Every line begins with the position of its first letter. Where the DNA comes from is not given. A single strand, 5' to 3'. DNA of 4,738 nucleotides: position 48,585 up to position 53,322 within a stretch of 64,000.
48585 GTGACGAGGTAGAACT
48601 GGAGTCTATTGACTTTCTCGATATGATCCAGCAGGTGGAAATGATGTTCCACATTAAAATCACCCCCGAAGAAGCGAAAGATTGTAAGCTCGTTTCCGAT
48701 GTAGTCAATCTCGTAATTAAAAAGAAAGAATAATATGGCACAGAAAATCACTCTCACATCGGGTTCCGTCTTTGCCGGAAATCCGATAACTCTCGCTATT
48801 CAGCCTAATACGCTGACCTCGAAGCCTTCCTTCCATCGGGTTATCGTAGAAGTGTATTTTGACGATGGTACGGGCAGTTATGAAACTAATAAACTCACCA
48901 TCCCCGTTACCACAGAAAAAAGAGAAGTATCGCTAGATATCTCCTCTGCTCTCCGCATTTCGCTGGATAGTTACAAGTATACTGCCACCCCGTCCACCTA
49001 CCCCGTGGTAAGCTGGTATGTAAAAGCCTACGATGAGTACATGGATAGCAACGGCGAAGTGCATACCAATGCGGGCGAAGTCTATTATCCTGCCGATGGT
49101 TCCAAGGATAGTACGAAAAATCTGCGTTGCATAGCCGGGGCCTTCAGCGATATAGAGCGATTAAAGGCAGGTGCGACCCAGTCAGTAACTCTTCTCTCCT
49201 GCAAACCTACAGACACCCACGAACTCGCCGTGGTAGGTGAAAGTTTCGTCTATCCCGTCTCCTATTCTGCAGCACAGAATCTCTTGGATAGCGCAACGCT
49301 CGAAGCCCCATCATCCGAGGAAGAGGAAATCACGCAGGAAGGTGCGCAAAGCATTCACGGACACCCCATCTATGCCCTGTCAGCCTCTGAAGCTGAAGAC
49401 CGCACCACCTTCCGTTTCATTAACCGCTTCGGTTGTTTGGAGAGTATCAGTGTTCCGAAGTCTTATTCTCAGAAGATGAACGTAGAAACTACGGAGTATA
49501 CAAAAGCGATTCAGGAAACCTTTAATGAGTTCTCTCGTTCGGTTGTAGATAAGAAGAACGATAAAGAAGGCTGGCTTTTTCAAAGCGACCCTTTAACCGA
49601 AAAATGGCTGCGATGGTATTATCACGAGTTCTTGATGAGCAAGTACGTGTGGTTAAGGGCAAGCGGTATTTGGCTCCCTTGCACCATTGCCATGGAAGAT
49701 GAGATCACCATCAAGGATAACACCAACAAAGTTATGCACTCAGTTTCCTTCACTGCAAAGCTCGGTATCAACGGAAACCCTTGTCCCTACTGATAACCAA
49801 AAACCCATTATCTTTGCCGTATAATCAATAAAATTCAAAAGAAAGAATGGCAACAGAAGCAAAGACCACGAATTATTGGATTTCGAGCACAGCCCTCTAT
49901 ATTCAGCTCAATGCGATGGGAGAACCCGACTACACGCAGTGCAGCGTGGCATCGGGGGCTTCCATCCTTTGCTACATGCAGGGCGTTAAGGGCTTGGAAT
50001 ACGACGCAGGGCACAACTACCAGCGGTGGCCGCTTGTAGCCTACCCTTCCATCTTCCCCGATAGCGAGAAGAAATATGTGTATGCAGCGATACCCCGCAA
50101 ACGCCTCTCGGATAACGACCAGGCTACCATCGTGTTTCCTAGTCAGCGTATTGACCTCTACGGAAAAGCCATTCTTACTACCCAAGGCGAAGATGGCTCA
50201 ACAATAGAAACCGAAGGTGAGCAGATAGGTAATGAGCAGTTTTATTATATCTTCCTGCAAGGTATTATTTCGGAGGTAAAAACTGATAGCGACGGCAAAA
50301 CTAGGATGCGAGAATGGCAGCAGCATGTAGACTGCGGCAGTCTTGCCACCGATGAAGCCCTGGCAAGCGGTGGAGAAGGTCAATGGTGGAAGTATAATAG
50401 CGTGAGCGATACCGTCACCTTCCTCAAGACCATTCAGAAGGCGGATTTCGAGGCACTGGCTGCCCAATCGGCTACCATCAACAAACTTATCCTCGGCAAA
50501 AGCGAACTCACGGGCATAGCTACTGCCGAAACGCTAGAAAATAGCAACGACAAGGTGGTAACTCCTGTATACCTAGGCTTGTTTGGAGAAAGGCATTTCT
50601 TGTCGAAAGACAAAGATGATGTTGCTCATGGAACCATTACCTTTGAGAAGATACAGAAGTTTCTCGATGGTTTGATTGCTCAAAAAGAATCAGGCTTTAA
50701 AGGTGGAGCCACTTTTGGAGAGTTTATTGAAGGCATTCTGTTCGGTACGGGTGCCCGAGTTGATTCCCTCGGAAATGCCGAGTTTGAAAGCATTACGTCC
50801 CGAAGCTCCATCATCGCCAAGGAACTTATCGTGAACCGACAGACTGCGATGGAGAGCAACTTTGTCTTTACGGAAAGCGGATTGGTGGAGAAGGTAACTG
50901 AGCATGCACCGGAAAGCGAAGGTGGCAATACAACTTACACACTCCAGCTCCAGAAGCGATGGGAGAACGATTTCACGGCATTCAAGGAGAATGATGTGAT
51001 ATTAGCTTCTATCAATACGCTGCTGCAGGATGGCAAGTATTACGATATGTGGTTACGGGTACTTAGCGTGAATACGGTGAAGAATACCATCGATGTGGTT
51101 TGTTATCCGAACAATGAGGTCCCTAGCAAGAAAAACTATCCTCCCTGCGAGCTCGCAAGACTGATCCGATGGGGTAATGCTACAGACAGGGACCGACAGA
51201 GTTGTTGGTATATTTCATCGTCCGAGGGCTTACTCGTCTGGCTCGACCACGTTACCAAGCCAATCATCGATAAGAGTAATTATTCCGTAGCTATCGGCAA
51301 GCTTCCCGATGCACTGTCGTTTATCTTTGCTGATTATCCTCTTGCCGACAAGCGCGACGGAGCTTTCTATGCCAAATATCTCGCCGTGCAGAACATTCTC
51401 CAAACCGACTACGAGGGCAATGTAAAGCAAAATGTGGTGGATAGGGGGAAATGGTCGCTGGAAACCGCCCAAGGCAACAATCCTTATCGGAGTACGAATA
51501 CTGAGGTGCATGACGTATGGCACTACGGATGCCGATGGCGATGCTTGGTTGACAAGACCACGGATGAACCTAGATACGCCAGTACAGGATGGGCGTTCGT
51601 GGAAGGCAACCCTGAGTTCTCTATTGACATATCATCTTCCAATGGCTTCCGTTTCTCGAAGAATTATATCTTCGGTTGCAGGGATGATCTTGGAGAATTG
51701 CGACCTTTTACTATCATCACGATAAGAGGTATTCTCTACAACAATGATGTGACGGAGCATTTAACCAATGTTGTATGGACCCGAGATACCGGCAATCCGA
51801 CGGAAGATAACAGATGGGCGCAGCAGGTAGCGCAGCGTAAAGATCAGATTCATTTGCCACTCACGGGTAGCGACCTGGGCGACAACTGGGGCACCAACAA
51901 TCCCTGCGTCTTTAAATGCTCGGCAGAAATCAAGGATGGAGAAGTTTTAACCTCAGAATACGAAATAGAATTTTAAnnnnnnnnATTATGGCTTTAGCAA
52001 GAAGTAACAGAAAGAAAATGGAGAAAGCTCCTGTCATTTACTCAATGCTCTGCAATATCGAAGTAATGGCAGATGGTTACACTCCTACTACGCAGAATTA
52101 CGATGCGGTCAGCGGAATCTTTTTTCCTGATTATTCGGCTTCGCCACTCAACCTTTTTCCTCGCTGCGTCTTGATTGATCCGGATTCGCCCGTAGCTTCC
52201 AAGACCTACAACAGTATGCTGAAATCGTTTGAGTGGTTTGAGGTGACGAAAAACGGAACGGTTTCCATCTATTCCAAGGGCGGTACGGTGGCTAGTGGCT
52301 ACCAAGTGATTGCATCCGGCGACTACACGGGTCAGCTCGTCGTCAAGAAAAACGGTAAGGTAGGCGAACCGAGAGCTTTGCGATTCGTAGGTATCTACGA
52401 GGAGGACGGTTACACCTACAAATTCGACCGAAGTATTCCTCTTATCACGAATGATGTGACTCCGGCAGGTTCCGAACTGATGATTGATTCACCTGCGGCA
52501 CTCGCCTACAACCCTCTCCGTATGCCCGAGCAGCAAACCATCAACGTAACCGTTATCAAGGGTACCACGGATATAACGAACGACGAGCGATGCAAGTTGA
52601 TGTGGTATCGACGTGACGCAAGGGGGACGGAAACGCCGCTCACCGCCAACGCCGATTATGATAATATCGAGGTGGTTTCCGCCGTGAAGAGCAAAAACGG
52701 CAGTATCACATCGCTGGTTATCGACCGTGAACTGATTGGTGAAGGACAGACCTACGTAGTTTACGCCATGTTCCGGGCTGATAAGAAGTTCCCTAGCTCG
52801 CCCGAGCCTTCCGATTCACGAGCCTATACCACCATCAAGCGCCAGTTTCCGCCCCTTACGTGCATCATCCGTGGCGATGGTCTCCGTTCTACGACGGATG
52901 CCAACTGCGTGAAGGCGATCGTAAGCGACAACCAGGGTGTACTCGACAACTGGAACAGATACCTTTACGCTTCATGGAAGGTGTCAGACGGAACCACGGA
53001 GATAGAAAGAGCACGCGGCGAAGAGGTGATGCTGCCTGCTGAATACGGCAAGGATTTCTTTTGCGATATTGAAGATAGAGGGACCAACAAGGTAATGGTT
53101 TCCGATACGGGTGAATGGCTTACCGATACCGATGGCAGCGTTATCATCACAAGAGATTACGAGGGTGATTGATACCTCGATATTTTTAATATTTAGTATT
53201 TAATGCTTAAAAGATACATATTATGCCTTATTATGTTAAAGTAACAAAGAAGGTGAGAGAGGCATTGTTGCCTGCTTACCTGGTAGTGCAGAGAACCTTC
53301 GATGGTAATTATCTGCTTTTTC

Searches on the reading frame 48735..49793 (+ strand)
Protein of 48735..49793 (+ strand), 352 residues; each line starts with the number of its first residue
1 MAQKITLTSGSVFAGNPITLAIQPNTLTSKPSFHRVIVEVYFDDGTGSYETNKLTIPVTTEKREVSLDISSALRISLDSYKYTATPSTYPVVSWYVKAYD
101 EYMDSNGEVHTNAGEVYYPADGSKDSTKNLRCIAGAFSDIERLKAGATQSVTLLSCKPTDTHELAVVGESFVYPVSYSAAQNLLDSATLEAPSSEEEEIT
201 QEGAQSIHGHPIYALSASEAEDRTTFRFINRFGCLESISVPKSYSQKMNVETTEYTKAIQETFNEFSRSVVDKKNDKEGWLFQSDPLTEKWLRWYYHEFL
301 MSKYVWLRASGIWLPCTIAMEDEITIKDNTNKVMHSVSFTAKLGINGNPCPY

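Call 3: search_protein_families(library=pfam, proteins=[window:48735-49793:+], max_evalue=0.01)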
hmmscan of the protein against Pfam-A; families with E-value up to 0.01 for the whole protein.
window:48735-49793:+ (352 aa): 0 families

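Call 4: search_protein_families(library=phrogs, proteins=[window:48735-49793:+], max_evalue=0.01)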
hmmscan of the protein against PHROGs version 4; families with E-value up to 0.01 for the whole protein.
window:48735-49793:+ (352 aa): 0 families

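Call 39: search_solved_structures(query=A3, max_evalue=1)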
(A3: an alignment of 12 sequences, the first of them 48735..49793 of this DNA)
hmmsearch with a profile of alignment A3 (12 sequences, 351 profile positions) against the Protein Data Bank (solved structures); distinct sequences matched with E-value up to 1: 6.
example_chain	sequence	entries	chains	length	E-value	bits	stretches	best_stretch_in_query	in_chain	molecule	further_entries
3riu_A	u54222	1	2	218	0.2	13.8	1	97-178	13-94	Translin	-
3axj_A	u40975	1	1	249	0.22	13.7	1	96-178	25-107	GM27569p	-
2qva_A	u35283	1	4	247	0.22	13.7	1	96-178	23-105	GM27569p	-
2qrx_A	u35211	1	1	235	0.23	13.6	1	97-178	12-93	GM27569p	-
4dg7_A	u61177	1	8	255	0.26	13.4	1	97-178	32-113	GM27569p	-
4g5a_A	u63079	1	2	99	0.67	12.1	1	276-322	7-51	Uncharacterized protein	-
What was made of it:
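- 48735..49793 (+): p352, a conserved beta-rich protein of the hub block (downstream flank; not part of the cassette). No Pfam, PHROG or PDB hit (calls 3, 4, 39).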

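Call 43: find_homologous_proteins(query=window:48735-49793:+)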
Query window:48735-49793:+ (352 aa): 734 proteins with E <= 0.001 among 2261 candidates; the best 120 are listed.
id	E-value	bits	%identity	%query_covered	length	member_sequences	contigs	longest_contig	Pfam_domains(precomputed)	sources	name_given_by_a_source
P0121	1.7e-230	782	98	100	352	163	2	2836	-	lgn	-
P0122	6.6e-214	727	92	99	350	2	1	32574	-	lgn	-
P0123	2.2e-210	716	91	99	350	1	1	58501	-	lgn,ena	-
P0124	1.1e-208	710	91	99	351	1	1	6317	-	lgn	-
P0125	2.1e-208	709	90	99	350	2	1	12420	-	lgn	-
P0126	2.3e-206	702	90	99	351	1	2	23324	-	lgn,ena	-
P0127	1.5e-195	667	84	99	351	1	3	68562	-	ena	-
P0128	1.9e-195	666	83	99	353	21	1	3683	-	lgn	-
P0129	4.2e-193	659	83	99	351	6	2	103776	-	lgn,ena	-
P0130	7.6e-193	658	83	99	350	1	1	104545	-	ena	-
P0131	2.6e-191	653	83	99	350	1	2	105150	-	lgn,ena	-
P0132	3.5e-191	652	82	99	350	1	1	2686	-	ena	-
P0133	7.9e-191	651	81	99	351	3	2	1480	-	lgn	-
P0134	9.7e-191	651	82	99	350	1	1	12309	-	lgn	-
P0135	1.0e-190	651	82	99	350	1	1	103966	-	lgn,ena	-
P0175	5.3e-182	622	78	99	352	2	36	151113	-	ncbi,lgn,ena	-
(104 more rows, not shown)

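Call 45: find_encoding_contigs(protein=P0175, flank=10000, max_places=3)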
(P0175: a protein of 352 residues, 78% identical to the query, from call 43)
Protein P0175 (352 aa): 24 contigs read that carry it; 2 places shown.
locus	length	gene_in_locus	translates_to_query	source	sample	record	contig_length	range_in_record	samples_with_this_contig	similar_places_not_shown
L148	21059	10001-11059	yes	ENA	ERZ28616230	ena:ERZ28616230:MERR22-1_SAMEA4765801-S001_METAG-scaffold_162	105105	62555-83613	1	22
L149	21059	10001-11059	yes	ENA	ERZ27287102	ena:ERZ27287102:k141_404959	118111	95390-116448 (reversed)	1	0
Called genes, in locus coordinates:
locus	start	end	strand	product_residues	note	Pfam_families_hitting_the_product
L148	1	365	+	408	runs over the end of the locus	-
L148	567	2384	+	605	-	-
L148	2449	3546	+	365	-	PF20459:DUF6712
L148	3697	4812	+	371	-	-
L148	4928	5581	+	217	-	-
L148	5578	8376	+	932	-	-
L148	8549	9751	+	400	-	PF00109:ketoacyl-synt, PF02801:Ketoacyl-synt_C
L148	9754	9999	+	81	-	PF00550:PP-binding (weak)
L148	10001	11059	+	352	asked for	-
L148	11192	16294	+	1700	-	-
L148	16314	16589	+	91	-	-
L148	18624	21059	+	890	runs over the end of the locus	-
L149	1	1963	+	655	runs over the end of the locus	PF02705:K_trans, PF22776:K_trans_C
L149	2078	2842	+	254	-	PF00899:ThiF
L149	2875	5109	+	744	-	PF23139:OB_YrrC, PF14520:HHH_5, PF14490:HHH_RecD2, PF13086:AAA_11 (weak), PF13245:AAA_19, PF13604:AAA_30, PF18335:SH3_13, PF13538:UvrD_C_2, +1 more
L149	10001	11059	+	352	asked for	-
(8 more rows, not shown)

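Call 87: predict_structure(alignment_id=A9)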
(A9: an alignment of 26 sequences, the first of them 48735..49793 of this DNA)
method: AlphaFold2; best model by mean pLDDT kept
length: 352 residues; sequences in the alignment: 26
mean_pLDDT: 61.6   pTM: 0.49
mean pLDDT of the five models: 61.6, 57.7, 51.5, 51.0, 46.3
residues with pLDDT >= 90: 22; 70-90: 113; 50-70: 111; < 50: 106
segments of 3 or more residues with pLDDT < 50: 9-16, 76-90, 124-149, 184-187, 245-276, 321-333, 345-352
pLDDT, mean of each block of 10 residues (from residue 1): 53 47 72 73 58 65 64 50 42 68 78 64 46 33 37 70 89 82 54 85 89 91 82 80 50 30 27 45 74 72 72 67 45 60 50 33
secondary structure, 60 per line:
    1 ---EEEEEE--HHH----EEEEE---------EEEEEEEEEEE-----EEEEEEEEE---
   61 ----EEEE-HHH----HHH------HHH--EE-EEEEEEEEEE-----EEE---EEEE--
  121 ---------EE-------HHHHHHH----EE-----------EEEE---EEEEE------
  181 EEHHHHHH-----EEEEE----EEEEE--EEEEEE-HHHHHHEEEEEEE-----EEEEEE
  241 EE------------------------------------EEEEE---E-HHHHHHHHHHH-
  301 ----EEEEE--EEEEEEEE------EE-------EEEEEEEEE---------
elements in order: E4-9 E19-23 E33-43 E49-57 E65-68 E94-103 E109-111 E115-118 H139-145 E163-166 E170-174 H183-188 E194-198 E203-207 E210-215 H217-222 E223-229 E235-242 E279-283 H289-299 E305-309 E312-319 E335-343

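Call 94: fold_search(model_id=the predicted structure, library=pdb)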
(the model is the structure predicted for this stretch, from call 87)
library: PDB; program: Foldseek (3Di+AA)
matches with E <= 10: 1331; with E <= 0.001: 0
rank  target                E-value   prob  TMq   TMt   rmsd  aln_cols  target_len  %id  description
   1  5jpm_A                2.5e-03  0.51  0.19  0.12  22.1       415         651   11  Structure of the complex of human complement C4 with MASP-2 rebuilt using iMDFF (released 2016-08-10)
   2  8eok_G                3.3e-03  0.44  0.21  0.13  23.1       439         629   10  Structure of the C3bB proconvertase in complex with lufaxin and factor Xa (released 2023-08-30)
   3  4hd5                  9.3e-03  1.00  0.19  0.21   5.4       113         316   11  Crystal Structure of BC0361, a polysaccharide deacetylase from Bacillus cereus (released 2012-10-10)
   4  8avd_B                1.3e-02  0.44  0.19  0.17  18.6       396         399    8  Cryo-EM structure for a 3:3 complex between mouse leptin and the mouse LEP-R ectodomain (local refinement) (released 2023-04-05)
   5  6cpg_E                1.4e-02  0.99  0.19  0.55   5.5       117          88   13  Structure of dephosphorylated Aurora A (122-403) in complex with inhibiting monobody and AT9283 in an inactive conform (released 2018-06-27)
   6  3e0g_A                1.7e-02  0.25  0.17  0.14  19.5       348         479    8  Structure of the Leukemia Inhibitory Factor Receptor (LIF-R) domains D1-D5 (released 2008-09-23)
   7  3k2m_C                2.1e-02  1.00  0.20  0.57   5.1       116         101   13  Crystal Structure of Monobody HA4/Abl1 SH2 Domain Complex (released 2010-03-31)
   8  9f00_D                2.1e-02  1.00  0.20  0.57   5.1       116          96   12  Complex between D-SH2 domain of ABL with monobody DAM27 (released 2024-12-25)
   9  6cpg_B                2.1e-02  0.99  0.18  0.53   5.5       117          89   13  Structure of dephosphorylated Aurora A (122-403) in complex with inhibiting monobody and AT9283 in an inactive conform (released 2018-06-27)
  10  1egj_A                2.8e-02  0.66  0.15  0.34   6.8       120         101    8  DOMAIN 4 OF THE BETA COMMON CHAIN IN COMPLEX WITH AN ANTIBODY (released 2001-02-15)
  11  9u60_E                2.8e-02  0.20  0.18  0.05  20.4       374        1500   11  C3 convertases zymogen C4b2 in loading state (released 2026-01-14)
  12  7yld_E                3.0e-02  0.97  0.17  0.50   5.3       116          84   12  Two monobodies recognizing the conserved epitopes of SARS-CoV-2 N antigen applicable to the broad COVID-19 diagnosis (released 2024-04-24)
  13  6naj_C                3.1e-02  0.96  0.18  0.50   6.1       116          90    7  Integrin AlphaVBeta3 ectodomain bound to Hr10 variant of the 10th domain of Fibronectin. (released 2019-12-11)
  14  6k3f_F                3.3e-02  0.60  0.14  0.14   8.8       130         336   15  Crystal Structure of beta-Arrestin 2 in Complex with CXCR7 Phosphopeptide (released 2020-06-10)
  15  8d74_B                3.5e-02  0.30  0.19  0.17  17.4       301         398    9  Cryo-EM structure of human CNTF signaling complex: model containing the interaction core region (released 2023-03-29)
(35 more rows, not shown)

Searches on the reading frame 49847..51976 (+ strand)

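Call 3: search_protein_families(library=pfam, proteins=[window:49847-51976:+], max_evalue=0.01)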
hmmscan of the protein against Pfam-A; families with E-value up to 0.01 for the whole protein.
window:49847-51976:+ (709 aa): 0 families

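Call 4: search_protein_families(library=phrogs, proteins=[window:49847-51976:+], max_evalue=0.01)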
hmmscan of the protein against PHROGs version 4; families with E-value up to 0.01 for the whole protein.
window:49847-51976:+ (709 aa): 2 families
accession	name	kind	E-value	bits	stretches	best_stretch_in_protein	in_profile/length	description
phrog_26822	-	unknown function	1.5e-47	163.4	1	291-699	145-521/530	-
phrog_17422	-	unknown function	4.3e-34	118.5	1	241-669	507-927/961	-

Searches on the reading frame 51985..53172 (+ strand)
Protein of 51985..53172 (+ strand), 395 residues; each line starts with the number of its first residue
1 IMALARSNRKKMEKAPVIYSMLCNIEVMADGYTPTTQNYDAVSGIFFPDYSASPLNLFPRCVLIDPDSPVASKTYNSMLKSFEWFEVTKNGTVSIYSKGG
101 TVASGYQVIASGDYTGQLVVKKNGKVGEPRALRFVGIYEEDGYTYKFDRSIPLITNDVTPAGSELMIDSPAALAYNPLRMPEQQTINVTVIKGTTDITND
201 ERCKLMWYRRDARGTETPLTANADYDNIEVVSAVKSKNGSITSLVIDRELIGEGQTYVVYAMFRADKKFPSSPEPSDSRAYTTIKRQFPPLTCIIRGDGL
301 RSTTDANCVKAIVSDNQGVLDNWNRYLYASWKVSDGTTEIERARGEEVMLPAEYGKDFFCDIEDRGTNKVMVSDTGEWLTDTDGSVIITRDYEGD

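Call 3: search_protein_families(library=pfam, proteins=[window:51985-53172:+], max_evalue=0.01)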
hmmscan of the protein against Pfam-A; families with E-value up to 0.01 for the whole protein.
window:51985-53172:+ (395 aa): 0 families

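Call 4: search_protein_families(library=phrogs, proteins=[window:51985-53172:+], max_evalue=0.01)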
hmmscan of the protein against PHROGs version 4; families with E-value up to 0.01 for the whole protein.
window:51985-53172:+ (395 aa): 1 family
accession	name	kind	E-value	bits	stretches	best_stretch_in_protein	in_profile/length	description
phrog_3267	-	tail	1.9e-07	31.6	1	33-297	29-286/369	tail protein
